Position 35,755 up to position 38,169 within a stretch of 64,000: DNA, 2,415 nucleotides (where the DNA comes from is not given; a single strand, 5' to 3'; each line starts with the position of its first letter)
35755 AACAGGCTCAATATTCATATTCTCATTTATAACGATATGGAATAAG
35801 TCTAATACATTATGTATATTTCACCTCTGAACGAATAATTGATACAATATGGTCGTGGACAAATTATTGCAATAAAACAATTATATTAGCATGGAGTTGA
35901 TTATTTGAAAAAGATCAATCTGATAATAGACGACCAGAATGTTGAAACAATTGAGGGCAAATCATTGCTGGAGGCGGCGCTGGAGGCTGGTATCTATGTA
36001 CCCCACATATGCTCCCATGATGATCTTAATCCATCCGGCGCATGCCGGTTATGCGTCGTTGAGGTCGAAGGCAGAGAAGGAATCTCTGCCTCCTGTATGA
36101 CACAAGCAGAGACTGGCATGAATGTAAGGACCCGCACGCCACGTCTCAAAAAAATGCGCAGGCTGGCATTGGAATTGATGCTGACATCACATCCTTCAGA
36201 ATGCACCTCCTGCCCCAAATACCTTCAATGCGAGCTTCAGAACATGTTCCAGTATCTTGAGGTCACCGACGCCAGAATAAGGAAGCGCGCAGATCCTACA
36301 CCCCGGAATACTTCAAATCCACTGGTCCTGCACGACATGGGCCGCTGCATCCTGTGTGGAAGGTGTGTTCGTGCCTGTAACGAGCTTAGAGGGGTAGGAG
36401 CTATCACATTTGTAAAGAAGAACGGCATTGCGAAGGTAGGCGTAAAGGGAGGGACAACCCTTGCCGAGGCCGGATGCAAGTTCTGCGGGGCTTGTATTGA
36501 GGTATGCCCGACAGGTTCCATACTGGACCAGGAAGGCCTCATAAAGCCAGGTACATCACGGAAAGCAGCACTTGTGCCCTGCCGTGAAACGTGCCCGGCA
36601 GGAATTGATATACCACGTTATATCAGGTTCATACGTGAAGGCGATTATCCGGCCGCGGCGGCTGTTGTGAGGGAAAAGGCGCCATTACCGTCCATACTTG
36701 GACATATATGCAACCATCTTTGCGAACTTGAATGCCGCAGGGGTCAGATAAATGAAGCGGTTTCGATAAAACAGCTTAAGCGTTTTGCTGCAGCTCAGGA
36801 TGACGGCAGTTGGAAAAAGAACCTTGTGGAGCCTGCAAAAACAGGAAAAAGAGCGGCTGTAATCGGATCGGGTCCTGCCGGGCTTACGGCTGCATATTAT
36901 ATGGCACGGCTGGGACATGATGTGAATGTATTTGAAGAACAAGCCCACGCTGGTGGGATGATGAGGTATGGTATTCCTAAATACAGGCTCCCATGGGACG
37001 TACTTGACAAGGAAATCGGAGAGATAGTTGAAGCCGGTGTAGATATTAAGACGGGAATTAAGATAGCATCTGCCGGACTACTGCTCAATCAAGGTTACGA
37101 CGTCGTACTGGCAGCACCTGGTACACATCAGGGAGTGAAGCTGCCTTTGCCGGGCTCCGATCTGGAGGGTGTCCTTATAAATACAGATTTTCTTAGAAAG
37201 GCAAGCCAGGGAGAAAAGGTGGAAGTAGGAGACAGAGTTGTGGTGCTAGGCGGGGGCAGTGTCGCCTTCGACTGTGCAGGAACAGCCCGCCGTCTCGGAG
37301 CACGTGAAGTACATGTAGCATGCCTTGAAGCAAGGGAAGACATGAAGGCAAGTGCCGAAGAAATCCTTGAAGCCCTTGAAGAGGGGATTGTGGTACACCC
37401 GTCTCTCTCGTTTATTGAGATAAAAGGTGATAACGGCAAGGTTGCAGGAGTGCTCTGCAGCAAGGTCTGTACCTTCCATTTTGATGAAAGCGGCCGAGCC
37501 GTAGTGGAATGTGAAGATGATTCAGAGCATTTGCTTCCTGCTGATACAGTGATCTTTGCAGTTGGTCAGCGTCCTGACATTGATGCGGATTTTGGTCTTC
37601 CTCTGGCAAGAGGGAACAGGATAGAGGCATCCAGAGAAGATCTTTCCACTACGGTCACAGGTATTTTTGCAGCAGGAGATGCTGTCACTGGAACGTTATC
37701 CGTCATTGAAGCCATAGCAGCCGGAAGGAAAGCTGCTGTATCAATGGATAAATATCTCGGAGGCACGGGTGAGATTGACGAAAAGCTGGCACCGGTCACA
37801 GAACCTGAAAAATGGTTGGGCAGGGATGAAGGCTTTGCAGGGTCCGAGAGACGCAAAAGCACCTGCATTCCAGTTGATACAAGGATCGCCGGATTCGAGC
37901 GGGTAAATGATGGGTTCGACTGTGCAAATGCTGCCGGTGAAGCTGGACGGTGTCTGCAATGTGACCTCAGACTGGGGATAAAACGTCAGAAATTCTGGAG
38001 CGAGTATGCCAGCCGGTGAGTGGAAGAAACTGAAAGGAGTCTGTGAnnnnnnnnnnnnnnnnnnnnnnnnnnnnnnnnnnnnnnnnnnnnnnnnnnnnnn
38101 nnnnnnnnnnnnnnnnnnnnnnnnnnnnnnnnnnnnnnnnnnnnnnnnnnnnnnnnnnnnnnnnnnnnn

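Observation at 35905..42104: Four-gene cluster: NuoG-N/GltD fusion, degenerate NuoF-like Fe-S protein, FAD_binding_2 reductase and PhlG/phloretin-hydrolase-like enzyme, a candidate multi-subunit reductive pathway for an aromatic substrate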

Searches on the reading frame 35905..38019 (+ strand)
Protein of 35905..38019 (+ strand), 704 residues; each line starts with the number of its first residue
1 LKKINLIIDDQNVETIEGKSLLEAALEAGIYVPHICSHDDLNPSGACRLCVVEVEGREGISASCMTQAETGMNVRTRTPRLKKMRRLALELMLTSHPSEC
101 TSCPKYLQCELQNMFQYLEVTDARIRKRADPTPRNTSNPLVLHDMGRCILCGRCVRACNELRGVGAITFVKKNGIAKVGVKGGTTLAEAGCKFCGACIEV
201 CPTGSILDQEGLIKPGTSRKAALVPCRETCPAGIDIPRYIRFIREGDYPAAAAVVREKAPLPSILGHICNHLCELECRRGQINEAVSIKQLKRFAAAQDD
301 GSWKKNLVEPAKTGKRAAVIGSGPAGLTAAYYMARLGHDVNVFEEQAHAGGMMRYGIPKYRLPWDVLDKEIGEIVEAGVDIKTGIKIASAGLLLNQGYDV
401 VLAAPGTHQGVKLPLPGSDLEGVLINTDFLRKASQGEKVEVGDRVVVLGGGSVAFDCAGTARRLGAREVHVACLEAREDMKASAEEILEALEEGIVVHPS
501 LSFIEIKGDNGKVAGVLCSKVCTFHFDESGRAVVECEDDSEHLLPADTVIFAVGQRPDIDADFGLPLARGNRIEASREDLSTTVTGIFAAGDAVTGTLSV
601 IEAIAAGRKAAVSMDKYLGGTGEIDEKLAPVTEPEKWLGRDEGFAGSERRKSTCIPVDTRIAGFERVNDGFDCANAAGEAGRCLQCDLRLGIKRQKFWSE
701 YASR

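Call 3: search_protein_families(library=pfam, proteins=[window:35905-38019:+], max_evalue=0.01)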
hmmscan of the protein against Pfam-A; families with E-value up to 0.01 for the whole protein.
window:35905-38019:+ (704 aa): 26 families (the best 25 are shown)
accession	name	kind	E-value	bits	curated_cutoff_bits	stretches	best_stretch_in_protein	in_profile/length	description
PF07992.20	Pyr_redox_2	-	3.1e-30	106.1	26.1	1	316-607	2-291/291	Pyridine nucleotide-disulphide oxidoreductase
PF13510.11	Fer2_4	-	7.3e-20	71.3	22.8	1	2-78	2-81/82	2Fe-2S iron-sulfur cluster binding domain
PF14691.11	Fer4_20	-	3.1e-18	66.1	25.8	1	225-298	31-107/113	Dihydroprymidine dehydrogenase domain II, 4Fe-4S cluster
PF10588.14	NADH-G_4Fe-4S_3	-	1e-11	44.6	27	1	85-124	1-40/40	NADH-ubiquinone oxidoreductase-G iron-sulfur binding region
PF13450.12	NAD_binding_8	-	2.7e-10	40.8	21.9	1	319-354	1-36/68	NAD(P)-binding Rossmann-like domain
PF22117.2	Fer4_Nqo3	-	2.3e-09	37.7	27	1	139-205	2-65/67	NADH-quinone oxidoreductase subunit 3, ferredoxin-like domain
PF00070.33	Pyr_redox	-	2.5e-09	38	22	2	444-517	1-78/82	Pyridine nucleotide-disulphide oxidoreductase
PF12838.12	Fer4_7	-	8e-09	36.3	27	1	147-204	1-51/52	4Fe-4S dicluster domain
PF13738.12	Pyr_redox_3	-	2.8e-07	30.5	30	0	442-591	164-305/305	Pyridine nucleotide-disulphide oxidoreductase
PF01262.27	AlaDh_PNT_C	-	5.9e-07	29.6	23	1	444-490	30-73/214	Alanine dehydrogenase/PNT, C-terminal domain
PF14697.11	Fer4_21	-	1.5e-06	28.6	35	1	147-204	7-55/59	4Fe-4S dicluster domain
PF12831.13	FAD_oxidored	-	1.9e-06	27.9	27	1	318-354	3-39/416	FAD dependent oxidoreductase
PF01593.30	Amino_oxidase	-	3.8e-06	26.9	19.8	1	325-354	2-31/443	Flavin containing amine oxidoreductase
PF01946.23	Thi4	-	2e-05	24.4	26.2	1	318-356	21-60/235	Thi4 family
PF00037.32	Fer4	-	4.7e-05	23.5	21.1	2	191-206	8-23/24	4Fe-4S binding domain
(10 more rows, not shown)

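Call 6: search_protein_families(library=ncbifam, proteins=[window:35905-38019:+], max_evalue=0.001)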
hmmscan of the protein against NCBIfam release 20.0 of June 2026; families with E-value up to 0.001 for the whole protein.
window:35905-38019:+ (704 aa): 79 families (the best 25 are shown)
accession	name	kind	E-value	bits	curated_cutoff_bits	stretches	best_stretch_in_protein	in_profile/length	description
NF009454.0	PRK12814.1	equivalog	2.6e-133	445.8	916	2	223-687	101-573/657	putative NADPH-dependent glutamate synthase small subunit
NF009410.0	PRK12771.1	subfamily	1.8e-130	436.2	516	1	221-686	45-511/566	NAD(P)-binding protein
NF010590.0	PRK13984.1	equivalog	1.5e-94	317.3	946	2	225-619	197-607/611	putative oxidoreductase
NF009414.0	PRK12778.1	equivalog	6.8e-83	279.2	1103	1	225-618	338-749/752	bifunctional dihydroorotate dehydrogenase B NAD binding subunit/NADPH-dependent glutamate synthase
TIGR03315.1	Se_ygfK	equivalog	3.2e-82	276.5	835.3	1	222-624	443-845/1012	putative selenate reductase subunit YgfK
TIGR01316.1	gltA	equivalog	6.3e-82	275.7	471.75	1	221-618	33-449/449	NADPH-dependent glutamate synthase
TIGR01318.1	gltD_gamma_fam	subfamily_domain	3.8e-63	213.7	482.95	1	225-618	49-465/467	glutamate synthase, small subunit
NF009413.0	PRK12775.1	equivalog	2e-62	211.3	1895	1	225-619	340-755/1006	putative trifunctional 2-polyprenylphenol hydroxylase/glutamate synthase subunit beta/ferritin domain-containing protein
TIGR01317.1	GOGAT_sm_gam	subfamily_domain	4.3e-59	200.7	447.7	1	226-622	52-482/485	glutamate synthase small subunit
NF040763.1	FeFe_hydrog_A6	exception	8.8e-59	199.3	765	1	4-210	1-209/571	NADH-dependent [FeFe] hydrogenase, group A6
NF009408.0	PRK12769.1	equivalog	3e-57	194.1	1003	1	226-619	236-652/659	formate-dependent uric acid utilization protein AegA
NF009409.0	PRK12770.1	subfamily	1.3e-51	175.8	343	1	309-621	13-353/360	putative glutamate synthase subunit beta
NF005745.0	PRK07569.1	equivalog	2.2e-47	161.4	333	1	2-209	2-210/238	bidirectional hydrogenase complex protein HoxU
NF045663.1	diclust_near_Sec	equivalog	9e-46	156.3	530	2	225-407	19-199/759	pyridine nucleotide-disulfide oxidoreductase/dicluster-binding protein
NF009415.0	PRK12779.1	equivalog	2.3e-45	154.9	1519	1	228-615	212-623/944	putative bifunctional glutamate synthase subunit beta/2-polyprenylphenol hydroxylase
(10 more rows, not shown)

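Call 86: search_solved_structures(query=window:35905-38019:+, max_evalue=1e-20)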
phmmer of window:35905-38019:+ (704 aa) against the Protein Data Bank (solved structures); distinct sequences matched with E-value up to 1e-20: 58.
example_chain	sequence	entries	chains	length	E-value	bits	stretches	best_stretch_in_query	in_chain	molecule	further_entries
9bov_A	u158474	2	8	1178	7.1e-125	421.1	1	225-687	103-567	Molybdopterin oxidoreductase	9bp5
9n5u_A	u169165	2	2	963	2.9e-112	379.4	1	224-626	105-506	NfnA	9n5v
8oh5_C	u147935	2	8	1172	2.1e-110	373.2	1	225-689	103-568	Formate dehydrogenase-O, major subunit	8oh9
4ylf_B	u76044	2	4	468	7.4e-60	206.2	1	225-620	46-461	Dihydropyrimidine dehydrogenase subunit A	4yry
5vj7_A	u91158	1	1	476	1.4e-59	205.3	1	224-622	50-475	Oxidoreductase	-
5jca_L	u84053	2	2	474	3.6e-58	200.6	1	224-619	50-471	NADH-dependent Ferredoxin:NADP Oxidoreductase (NfnI) subunit alpha | NADH-dependent Ferredoxin:NADP Oxidoreductase subunit alpha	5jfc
8a6t_A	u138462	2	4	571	9.7e-44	152.9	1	3-209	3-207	Electron bifurcating hydrogenase subunit HydA1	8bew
6tg9_A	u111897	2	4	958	1.5e-43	152.3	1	4-233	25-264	Formate dehydrogenase subunit alpha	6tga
6s6s_G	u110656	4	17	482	2.2e-43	151.8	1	223-622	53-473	Glutamate synthase [NADPH] small chain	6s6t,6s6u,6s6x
2vdc_G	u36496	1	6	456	3e-43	151.3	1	224-622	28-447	GLUTAMATE SYNTHASE [NADPH] SMALL CHAIN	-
9wxb_B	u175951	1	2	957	3.2e-43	151.2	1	4-239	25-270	Formate dehydrogenase alpha subunit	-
7mfm_I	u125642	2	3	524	1.4e-38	135.9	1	229-471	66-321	Glutamate synthase (NADPH) small chain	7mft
7p5h_A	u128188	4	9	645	2.3e-38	135.1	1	18-207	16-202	Fe-hydrogenase, subunit alpha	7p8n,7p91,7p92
7t2r_A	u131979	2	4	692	7.1e-37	130.3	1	1-241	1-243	NiFe hydrogenase subunit A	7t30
7q4v_A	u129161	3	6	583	7.3e-36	126.9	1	1-210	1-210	Iron hydrogenase HydA1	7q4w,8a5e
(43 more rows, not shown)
